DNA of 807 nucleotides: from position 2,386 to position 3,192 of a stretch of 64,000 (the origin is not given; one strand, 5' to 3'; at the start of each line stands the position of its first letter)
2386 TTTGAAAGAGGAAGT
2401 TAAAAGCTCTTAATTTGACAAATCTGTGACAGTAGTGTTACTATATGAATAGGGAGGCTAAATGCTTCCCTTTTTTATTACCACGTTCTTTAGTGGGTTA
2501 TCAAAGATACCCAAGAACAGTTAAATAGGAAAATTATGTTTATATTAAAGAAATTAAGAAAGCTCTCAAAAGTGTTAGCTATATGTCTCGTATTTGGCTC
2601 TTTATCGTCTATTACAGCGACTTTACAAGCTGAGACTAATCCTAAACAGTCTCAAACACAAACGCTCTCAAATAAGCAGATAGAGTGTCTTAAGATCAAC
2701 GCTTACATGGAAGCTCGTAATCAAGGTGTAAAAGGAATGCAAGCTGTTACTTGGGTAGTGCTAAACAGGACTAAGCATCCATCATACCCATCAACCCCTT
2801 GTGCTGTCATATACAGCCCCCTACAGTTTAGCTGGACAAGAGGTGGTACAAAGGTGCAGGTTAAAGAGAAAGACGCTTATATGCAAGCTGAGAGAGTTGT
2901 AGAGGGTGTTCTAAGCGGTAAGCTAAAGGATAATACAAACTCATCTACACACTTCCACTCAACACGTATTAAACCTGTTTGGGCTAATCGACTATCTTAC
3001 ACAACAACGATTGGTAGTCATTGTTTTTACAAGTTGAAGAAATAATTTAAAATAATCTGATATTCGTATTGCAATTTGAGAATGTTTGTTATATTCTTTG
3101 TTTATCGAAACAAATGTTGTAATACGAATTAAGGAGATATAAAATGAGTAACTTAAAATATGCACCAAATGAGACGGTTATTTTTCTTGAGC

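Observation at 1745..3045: Early-region pair: PspA/IM30-like membrane-stress protein followed by a Sec-secreted SleB-type cell-wall hydrolase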

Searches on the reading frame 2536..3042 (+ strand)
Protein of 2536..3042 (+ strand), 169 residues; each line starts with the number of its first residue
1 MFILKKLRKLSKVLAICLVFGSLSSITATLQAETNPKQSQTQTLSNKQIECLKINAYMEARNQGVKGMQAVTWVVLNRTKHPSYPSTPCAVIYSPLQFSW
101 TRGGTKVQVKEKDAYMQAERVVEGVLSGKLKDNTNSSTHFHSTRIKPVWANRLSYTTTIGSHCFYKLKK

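Call 3: search_protein_families(library=pfam, proteins=[window:2536-3042:+], max_evalue=1)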
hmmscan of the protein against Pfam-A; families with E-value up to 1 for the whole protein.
window:2536-3042:+ (169 aa): 2 families
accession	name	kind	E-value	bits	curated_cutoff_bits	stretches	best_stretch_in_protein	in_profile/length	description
PF07486.17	Hydrolase_2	-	1.8e-24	86.7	27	1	63-165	2-100/100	Cell Wall Hydrolase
PF15952.10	ESM4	-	0.039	14.8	27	1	26-105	58-135/173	Enhancer of split M4 family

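Call 4: search_protein_families(library=phrogs, proteins=[window:2536-3042:+], max_evalue=0.01)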
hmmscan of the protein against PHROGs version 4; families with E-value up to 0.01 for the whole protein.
window:2536-3042:+ (169 aa): 5 families
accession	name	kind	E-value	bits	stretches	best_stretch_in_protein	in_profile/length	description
phrog_938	-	lysis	2.4e-27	95.5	1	30-168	34-173/2185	endolysin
phrog_15649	-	lysis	4.9e-09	35.7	1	58-142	240-329/1079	endolysin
phrog_14642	-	lysis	2.3e-08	34.8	1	38-166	92-215/215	endolysin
phrog_17417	-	unknown function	5.6e-06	27.2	1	31-104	65-138/192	-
phrog_30550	-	unknown function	0.00016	22.3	1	35-101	73-144/220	-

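Call 11: search_dna_similar(query=window:2536-3042:+, collection=phages, mode=protein, max_rows=40)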
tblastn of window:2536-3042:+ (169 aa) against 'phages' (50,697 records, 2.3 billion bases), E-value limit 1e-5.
Records with a match: 1242; places in all: 1243; records where one place covers at least 80% of the query: 308.
Best place of each record, by identity: <60% 1242.
By first word of the organism name: Salmonella 292; Escherichia 290; Pseudomonas 192; Klebsiella 120; Vibrio 57; Aeromonas 34; Campylobacter 22; Stenotrophomonas 21; Proteus 20; Pectobacterium 18; and 49 more.
By host as written in the record: - 133; Escherichia coli 91; Pseudomonas aeruginosa 80; Salmonella enterica subsp. enterica serovar Enteritidis PT1 39; Klebsiella pneumoniae 38; Escherichia coli K-12 33; Pseudomonas aeruginosa PAO1 31; Salmonella sp. 27; and 321 more.
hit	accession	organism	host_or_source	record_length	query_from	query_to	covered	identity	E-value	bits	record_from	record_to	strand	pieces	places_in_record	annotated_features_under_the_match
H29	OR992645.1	Escherichia phage EI-SP-GF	Escherichia coli (EIEC)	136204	2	166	98%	35.2%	9e-24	102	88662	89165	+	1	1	record has no annotation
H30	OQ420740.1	Escherichia phage B9-1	Escherichia coli MTCC 901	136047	2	166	98%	35.2%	1e-23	102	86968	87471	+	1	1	none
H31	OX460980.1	Vequintavirinae sp. EcoIv14a_Aya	wastewater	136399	2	166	98%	35.2%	1e-23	102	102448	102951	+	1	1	record has no annotation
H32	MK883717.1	Escherichia phage vB_EcoM-ECP26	Escherichia coli NCCP 13930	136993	2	166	98%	35.2%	1e-23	102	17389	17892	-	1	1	cell wall hydrolase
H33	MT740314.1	Escherichia phage JEP1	Escherichia coli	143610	2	166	98%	35.2%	1e-23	102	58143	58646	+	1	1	cell wall hydrolyse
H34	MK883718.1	Escherichia phage vB_EcoM-ECP32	Escherichia coli NCCP 13930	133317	11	166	92%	35.9%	1e-23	102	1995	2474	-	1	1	cell wall hydrolase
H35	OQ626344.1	Escherichia phage S127 BCL3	Escherichia coli O157:H7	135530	11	166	92%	35.9%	1e-23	102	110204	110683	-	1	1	cell wall hydrolase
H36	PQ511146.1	Escherichia phage NHEP1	Escherichia coli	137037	11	166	92%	35.9%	1e-23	102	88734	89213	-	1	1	endolysin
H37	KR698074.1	Escherichia phage APECc02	Escherichia coli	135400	12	166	92%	36.1%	1e-23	101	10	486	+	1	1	cell wall hydrolase SleB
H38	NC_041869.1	Escherichia phage APECc02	Escherichia coli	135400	12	166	92%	36.1%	1e-23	101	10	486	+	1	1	endolysin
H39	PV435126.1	Escherichia phage EPFV3-03/2025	Escherichia coli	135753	12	166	92%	36.1%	1e-23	101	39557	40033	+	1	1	SleB protein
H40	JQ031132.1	Escherichia phage FV3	Escherichia coli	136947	12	166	92%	36.1%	1e-23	101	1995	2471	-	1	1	SleB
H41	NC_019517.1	Escherichia phage FV3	Escherichia coli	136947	12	166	92%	36.1%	1e-23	101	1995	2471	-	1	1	endolysin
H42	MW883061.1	Escherichia phage vB_EcoM_SYGMH1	Escherichia coli min27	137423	12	166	92%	36.1%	1e-23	101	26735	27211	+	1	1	SleB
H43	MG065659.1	Campylobacter phage C5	Campylobacter jejuni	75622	12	166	92%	36.1%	1e-23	101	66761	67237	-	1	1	record has no annotation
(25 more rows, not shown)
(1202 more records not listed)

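Call 31: find_encoding_contigs(protein=window:2536-3042:+, flank=6000, max_places=4)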
Protein window:2536-3042:+ (169 aa): 3 contigs read that carry it; 2 places shown.
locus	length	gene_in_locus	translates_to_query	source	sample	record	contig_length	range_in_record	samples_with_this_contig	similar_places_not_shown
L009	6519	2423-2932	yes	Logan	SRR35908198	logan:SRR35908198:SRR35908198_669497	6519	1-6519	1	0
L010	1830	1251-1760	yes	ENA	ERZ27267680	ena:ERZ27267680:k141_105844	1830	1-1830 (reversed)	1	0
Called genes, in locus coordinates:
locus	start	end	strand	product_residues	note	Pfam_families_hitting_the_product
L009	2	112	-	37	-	?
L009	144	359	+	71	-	-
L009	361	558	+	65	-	-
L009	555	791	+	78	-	-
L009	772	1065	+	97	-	-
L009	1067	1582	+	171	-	-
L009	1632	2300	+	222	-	-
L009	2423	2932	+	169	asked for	PF07486:Hydrolase_2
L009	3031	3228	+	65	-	-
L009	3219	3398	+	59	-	-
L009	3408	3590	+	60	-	-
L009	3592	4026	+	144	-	-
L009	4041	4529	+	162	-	-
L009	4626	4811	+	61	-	-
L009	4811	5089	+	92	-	-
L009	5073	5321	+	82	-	-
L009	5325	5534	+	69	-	-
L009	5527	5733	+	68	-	PF04448:DUF551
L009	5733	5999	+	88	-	-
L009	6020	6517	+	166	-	?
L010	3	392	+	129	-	?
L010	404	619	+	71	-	-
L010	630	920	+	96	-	-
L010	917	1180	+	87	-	-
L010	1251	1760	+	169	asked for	PF07486:Hydrolase_2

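Call 42: search_solved_structures(query=window:2536-3042:+, max_evalue=0.01, show_alignments=2)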
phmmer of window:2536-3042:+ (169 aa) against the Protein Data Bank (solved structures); distinct sequences matched with E-value up to 0.01: 2.
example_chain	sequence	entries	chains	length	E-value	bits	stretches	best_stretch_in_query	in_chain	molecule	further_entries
4f55_A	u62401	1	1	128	0.0001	25.4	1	45-164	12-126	Spore cortex-lytic enzyme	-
4fet_B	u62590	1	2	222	0.00015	24.9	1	43-164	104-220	Spore cortex-lytic enzyme prepeptide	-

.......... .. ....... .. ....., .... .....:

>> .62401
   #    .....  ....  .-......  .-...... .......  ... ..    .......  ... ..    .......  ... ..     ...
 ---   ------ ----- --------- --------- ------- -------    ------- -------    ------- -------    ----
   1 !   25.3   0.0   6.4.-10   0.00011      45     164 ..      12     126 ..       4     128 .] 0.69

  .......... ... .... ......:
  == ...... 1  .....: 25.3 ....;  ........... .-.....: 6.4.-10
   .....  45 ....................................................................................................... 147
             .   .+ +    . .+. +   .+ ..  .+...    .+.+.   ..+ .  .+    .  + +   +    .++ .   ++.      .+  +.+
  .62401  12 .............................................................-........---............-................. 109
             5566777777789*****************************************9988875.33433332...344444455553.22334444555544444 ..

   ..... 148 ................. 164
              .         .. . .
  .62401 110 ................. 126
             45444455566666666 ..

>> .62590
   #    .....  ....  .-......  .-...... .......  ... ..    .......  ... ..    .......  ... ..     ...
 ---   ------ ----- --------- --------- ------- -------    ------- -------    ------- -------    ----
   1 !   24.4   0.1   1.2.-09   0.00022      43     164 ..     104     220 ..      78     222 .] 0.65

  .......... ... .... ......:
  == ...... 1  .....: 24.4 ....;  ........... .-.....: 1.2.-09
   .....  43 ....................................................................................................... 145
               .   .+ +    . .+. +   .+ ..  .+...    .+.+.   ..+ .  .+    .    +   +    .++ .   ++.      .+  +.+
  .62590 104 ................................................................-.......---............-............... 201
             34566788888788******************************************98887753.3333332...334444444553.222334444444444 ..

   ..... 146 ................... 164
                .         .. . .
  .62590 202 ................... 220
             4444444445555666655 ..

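Call 43: find_homologous_proteins(query=window:2536-3042:+, max_evalue=0.00001)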
Query window:2536-3042:+ (169 aa): 285 proteins with E <= 0.00001 among 295 candidates; the best 120 are listed.
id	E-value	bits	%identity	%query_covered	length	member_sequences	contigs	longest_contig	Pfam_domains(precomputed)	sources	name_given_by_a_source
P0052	8.8e-106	368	98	100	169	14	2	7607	PF07486.18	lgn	-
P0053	1.1e-104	365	96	100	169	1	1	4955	PF07486.18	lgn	-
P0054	2.0e-104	364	97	100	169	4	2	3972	PF07486.18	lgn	-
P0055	5.5e-101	353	94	100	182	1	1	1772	PF07486.18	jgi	jgi:spore germination cell wall hydrolase CwlJ-like protein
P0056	2.2e-100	351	92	100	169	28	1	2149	PF07486.18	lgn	-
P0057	3.7e-96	337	91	100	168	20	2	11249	PF07486.18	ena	-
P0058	4.2e-92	324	89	100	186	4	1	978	PF07486.18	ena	-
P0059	9.3e-89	313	86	100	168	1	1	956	PF07486.18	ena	-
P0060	9.4e-87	307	84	97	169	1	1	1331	PF07486.18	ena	-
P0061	1.5e-86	306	82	100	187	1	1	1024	PF07486.18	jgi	-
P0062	1.4e-85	303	83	97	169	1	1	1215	PF07486.18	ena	-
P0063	1.1e-84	300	86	91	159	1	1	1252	PF07486.18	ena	-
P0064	6.2e-84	297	81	100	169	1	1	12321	PF07486.18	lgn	-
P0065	3.6e-82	292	84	91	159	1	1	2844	PF07486.18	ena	-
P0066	6.5e-82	291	77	99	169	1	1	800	PF07486.18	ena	-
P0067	1.3e-81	290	85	89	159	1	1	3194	PF07486.18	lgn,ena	-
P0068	1.4e-81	290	80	97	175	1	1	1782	PF07486.18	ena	-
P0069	2.3e-81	289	78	100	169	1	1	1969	PF07486.18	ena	-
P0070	4.8e-81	288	79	97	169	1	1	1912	PF07486.18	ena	-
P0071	5.7e-81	288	78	99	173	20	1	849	PF07486.18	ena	-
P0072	6.0e-81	288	88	86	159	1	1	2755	PF07486.18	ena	-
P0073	9.3e-81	287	77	99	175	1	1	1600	PF07486.18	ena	-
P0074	1.5e-80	286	83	92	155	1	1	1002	PF07486.18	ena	-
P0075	1.6e-80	286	84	91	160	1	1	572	PF07486.18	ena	-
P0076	1.6e-80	286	79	97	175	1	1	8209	PF07486.18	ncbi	-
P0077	1.7e-80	286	86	91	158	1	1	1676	PF07486.18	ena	-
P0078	2.0e-80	286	78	100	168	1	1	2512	PF07486.18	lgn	-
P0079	2.5e-80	286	80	97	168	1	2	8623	PF07486.18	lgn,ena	-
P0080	4.1e-80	285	84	91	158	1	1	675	PF07486.18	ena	-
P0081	4.1e-80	285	82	93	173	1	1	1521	PF07486.18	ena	-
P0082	1.2e-79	284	76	100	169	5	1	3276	PF07486.18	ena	-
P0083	1.6e-79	283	82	91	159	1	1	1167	PF07486.18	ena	-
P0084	2.3e-79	283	79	97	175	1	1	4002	PF07486.18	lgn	-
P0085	2.4e-79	283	79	95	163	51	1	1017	PF07486.18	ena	-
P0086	4.4e-79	282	79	97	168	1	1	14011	PF07486.18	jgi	-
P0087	7.9e-79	281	86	86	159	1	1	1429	PF07486.18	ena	-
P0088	9.0e-79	281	80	93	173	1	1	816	PF07486.18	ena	-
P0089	1.2e-78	280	82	91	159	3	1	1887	PF07486.18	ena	-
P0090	1.6e-78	280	82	91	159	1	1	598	PF07486.18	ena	-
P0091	1.9e-78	280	82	91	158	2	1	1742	PF07486.18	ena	-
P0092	2.7e-78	279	85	86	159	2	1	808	PF07486.18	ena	-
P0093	4.5e-78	278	80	91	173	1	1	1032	PF07486.18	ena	-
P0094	5.2e-78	278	81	91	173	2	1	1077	PF07486.18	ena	-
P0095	6.0e-78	278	82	95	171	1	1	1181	PF07486.18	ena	-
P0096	6.8e-78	278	80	93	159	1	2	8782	PF07486.18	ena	-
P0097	6.9e-78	278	81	95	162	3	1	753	PF07486.18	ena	-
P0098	9.1e-78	277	78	97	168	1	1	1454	PF07486.18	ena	-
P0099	9.2e-78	277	78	98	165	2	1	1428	PF07486.18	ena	-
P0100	9.8e-78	277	88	86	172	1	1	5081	PF07486.18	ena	-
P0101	1.1e-77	277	79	97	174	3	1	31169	PF07486.18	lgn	-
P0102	1.2e-77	277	76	100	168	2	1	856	PF07486.18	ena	-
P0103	1.3e-77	277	82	91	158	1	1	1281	PF07486.18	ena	-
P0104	1.6e-77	277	83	91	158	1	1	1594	PF07486.18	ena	-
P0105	1.7e-77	277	81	91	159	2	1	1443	PF07486.18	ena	-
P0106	1.9e-77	276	78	95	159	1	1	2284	PF07486.18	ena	-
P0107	2.5e-77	276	79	96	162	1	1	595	PF07486.18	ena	-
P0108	3.4e-77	276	83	93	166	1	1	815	PF07486.18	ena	-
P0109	3.5e-77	276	85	86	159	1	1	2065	PF07486.18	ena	-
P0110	4.3e-77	275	86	86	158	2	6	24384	PF07486.18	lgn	-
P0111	4.6e-77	275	78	95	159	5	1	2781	PF07486.18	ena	-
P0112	6.3e-77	275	79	95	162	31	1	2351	PF07486.18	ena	-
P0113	7.4e-77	274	76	95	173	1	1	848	PF07486.18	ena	-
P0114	1.5e-76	273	75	100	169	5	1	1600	PF07486.18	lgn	-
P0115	1.6e-76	273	79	91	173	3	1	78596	PF07486.18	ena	-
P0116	2.3e-76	273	78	95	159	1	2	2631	PF07486.18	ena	-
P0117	2.5e-76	273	80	91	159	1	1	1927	PF07486.18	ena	-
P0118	3.0e-76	272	83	86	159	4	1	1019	PF07486.18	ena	-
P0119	3.1e-76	272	81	91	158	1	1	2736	PF07486.18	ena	-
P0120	3.3e-76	272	81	91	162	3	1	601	PF07486.18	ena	-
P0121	3.5e-76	272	83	86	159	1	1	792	PF07486.18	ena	-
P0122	3.7e-76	272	80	91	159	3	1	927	PF07486.18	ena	-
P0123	4.0e-76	272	80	91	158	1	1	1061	PF07486.18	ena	-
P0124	4.9e-76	272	74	100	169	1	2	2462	PF07486.18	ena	-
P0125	5.5e-76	272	78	95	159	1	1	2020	PF07486.18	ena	-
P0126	6.2e-76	271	83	86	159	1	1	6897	PF07486.18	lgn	-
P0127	6.6e-76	271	74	100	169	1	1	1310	PF07486.18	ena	-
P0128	6.7e-76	271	81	91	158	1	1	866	PF07486.18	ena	-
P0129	6.8e-76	271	84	86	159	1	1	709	PF07486.18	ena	-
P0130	7.0e-76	271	77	95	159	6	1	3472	PF07486.18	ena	-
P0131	8.1e-76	271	74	100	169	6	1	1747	PF07486.18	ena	-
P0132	9.1e-76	271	78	95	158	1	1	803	PF07486.18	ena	-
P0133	1.2e-75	271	80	91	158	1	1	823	PF07486.18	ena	-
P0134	1.6e-75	270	78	95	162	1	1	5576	PF07486.18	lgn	-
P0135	1.7e-75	270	80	91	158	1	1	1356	PF07486.18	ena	-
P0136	1.9e-75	270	86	86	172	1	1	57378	PF07486.18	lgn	-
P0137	2.2e-75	270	84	86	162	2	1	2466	PF07486.18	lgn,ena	-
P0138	2.3e-75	270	82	93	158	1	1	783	PF07486.18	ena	-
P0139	2.3e-75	270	74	100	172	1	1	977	PF07486.18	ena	-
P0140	2.5e-75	270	83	86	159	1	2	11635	PF07486.18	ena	-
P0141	2.8e-75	269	80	91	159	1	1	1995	PF07486.18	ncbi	-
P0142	3.4e-75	269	74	100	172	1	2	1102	PF07486.18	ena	-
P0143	3.4e-75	269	78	95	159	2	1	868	PF07486.18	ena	-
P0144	4.4e-75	269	77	97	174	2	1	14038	PF07486.18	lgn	-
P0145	6.1e-75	268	79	91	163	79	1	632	PF07486.18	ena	-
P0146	6.4e-75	268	83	86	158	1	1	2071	PF07486.18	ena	-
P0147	6.4e-75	268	76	96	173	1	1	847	PF07486.18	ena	-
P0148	6.9e-75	268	84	86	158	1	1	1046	PF07486.18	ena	-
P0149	7.3e-75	268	78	95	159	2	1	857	PF07486.18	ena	-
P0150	9.3e-75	268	76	95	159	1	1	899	PF07486.18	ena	-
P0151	1.2e-74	267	73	100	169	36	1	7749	PF07486.18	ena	-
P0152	1.4e-74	267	84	86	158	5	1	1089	PF07486.18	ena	-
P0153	1.9e-74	267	75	95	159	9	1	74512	PF07486.18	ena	-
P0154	2.4e-74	266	73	100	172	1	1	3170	PF07486.18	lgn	-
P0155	2.4e-74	266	78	95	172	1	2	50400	PF07486.18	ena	-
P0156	2.4e-74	266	75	95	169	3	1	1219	PF07486.18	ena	-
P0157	2.4e-74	266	76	95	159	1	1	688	PF07486.18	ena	-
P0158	2.9e-74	266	78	93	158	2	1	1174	PF07486.18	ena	-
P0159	3.4e-74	266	78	95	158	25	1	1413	PF07486.18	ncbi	-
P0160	3.8e-74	266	77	95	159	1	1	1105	PF07486.18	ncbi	-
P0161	4.7e-74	265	73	100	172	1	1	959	PF07486.18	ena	-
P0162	5.9e-74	265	76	95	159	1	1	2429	PF07486.18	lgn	-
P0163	6.5e-74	265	76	95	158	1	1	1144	PF07486.18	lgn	-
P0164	6.8e-74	265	73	98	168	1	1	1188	PF07486.18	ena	-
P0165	7.2e-74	265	80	91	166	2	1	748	PF07486.18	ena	-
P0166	7.3e-74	265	83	86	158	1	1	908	PF07486.18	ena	-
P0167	7.9e-74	265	73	100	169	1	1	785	PF07486.18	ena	-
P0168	8.5e-74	265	78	95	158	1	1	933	PF07486.18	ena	-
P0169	8.8e-74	264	76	95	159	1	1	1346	PF07486.18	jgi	jgi:spore germination cell wall hydrolase CwlJ-like protein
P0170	9.7e-74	264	72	100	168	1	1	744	PF07486.18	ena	-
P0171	1.0e-73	264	83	86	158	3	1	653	PF07486.18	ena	-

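Call 44: find_encoding_contigs(protein=P0115, flank=4000, max_places=1)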
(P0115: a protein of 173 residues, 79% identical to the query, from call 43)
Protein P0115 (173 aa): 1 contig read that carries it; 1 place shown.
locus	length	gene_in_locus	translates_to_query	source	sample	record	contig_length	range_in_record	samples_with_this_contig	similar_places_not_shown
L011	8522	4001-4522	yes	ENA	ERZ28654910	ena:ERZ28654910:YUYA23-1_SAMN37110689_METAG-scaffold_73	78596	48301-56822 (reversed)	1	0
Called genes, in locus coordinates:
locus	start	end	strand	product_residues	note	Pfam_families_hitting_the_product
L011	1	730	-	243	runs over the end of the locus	-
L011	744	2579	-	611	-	PF13155:Toprim_2 (weak), PF03796:DnaB_C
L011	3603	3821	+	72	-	-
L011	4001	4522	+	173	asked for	PF07486:Hydrolase_2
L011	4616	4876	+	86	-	-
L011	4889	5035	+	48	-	-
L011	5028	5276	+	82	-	-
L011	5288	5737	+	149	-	-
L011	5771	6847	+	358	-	-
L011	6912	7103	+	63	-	-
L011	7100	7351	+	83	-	-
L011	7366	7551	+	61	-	-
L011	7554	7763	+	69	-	-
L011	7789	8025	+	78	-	-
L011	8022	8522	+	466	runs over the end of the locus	PF02511:Thy1, PF14890:Intein_splicing, PF01844:HNH, PF14279:HNH_5, PF02511:Thy1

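Call 45: find_encoding_contigs(protein=P0153, flank=4000, max_places=1)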
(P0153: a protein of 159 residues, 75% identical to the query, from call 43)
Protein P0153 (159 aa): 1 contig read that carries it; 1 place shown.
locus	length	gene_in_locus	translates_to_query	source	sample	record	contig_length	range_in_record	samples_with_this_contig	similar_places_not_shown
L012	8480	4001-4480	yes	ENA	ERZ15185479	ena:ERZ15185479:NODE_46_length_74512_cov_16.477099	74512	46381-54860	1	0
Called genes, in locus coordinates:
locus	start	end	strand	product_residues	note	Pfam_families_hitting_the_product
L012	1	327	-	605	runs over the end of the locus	PF13155:Toprim_2 (weak), PF13662:Toprim_4 (faint), PF03796:DnaB_C, PF06745:ATPase (weak)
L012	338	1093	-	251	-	-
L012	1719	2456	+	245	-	-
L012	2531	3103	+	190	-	-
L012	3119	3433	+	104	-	-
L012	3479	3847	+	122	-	-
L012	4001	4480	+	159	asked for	PF07486:Hydrolase_2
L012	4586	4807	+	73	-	-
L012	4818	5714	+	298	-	PF00145:DNA_methylase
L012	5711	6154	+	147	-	-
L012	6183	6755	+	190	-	-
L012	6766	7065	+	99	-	-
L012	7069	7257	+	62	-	-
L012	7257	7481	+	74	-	PF04448:DUF551 (weak)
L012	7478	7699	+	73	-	-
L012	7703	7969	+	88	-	-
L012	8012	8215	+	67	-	-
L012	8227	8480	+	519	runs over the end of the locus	PF00303:Thymidylat_synt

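Call 46: find_encoding_contigs(protein=P0136, flank=4000, max_places=1)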
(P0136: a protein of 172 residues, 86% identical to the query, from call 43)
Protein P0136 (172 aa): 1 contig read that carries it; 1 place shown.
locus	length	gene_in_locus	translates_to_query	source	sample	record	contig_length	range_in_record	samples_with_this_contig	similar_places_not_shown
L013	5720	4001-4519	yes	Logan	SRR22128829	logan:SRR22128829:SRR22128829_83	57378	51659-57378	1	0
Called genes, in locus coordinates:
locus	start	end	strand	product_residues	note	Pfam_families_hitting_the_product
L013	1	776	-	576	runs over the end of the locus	PF03796:DnaB_C, PF13481:AAA_25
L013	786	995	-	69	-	PF23858:DUF7220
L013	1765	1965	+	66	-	-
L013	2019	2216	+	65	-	-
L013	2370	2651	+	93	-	-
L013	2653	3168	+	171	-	-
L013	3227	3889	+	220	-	-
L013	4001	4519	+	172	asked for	PF07486:Hydrolase_2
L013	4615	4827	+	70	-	-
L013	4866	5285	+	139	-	-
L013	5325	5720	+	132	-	?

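Call 75: search_protein_families(library=ncbifam, proteins=[window:2536-3042:+], max_evalue=0.1)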
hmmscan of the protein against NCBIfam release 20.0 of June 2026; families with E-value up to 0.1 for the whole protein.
window:2536-3042:+ (169 aa): 1 family
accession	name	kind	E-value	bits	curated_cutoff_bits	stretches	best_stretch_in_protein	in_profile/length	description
TIGR02869.1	spore_SleB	equivalog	4e-12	46.4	236.5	1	30-166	70-201/201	spore cortex-lytic enzyme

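Call 76: search_protein_families(library=padloc, proteins=[window:2536-3042:+], max_evalue=0.1)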
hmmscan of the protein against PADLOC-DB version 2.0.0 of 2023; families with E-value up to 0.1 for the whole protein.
window:2536-3042:+ (169 aa): 0 families
